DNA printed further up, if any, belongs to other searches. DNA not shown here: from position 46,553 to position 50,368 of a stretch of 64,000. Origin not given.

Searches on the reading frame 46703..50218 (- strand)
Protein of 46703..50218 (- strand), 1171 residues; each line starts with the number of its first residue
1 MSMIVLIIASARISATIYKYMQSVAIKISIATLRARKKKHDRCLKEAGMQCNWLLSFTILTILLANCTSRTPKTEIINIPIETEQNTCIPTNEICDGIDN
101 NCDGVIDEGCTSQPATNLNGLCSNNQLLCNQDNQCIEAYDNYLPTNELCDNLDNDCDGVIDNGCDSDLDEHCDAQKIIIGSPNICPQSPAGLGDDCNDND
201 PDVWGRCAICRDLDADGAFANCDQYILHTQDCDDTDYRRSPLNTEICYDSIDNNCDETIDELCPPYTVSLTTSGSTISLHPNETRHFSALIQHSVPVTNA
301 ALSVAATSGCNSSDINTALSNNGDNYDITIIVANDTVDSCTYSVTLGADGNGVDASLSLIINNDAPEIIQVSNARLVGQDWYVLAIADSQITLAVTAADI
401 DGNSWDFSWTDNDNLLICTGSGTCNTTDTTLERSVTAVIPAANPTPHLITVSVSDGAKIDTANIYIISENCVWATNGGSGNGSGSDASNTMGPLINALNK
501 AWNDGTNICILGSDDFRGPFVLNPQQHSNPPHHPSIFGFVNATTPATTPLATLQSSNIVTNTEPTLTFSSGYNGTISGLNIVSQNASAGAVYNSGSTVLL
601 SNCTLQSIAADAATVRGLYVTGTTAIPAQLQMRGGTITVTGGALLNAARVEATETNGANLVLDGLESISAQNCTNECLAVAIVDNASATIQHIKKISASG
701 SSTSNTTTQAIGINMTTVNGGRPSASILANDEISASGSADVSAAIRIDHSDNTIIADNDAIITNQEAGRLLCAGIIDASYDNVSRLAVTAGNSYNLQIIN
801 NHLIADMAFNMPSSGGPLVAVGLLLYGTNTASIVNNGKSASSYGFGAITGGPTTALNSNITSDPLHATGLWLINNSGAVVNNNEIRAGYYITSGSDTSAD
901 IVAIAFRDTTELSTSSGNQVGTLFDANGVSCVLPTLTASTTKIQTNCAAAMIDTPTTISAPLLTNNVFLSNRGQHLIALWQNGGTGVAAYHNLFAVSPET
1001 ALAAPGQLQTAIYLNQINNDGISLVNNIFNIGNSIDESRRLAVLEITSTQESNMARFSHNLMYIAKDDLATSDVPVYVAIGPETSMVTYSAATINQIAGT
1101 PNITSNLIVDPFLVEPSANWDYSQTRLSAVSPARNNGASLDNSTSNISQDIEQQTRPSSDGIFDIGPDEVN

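Call 57: search_protein_families(library=pfam, proteins=[window:46703-50218:-], max_evalue=0.001)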
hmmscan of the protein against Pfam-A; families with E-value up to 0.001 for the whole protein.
window:46703-50218:- (1171 aa): 1 family
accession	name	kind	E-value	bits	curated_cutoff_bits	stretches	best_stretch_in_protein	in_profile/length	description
PF11617.13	Cu-binding_MopE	-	5.2e-12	46.2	27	2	231-261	1-30/30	Putative metal-binding motif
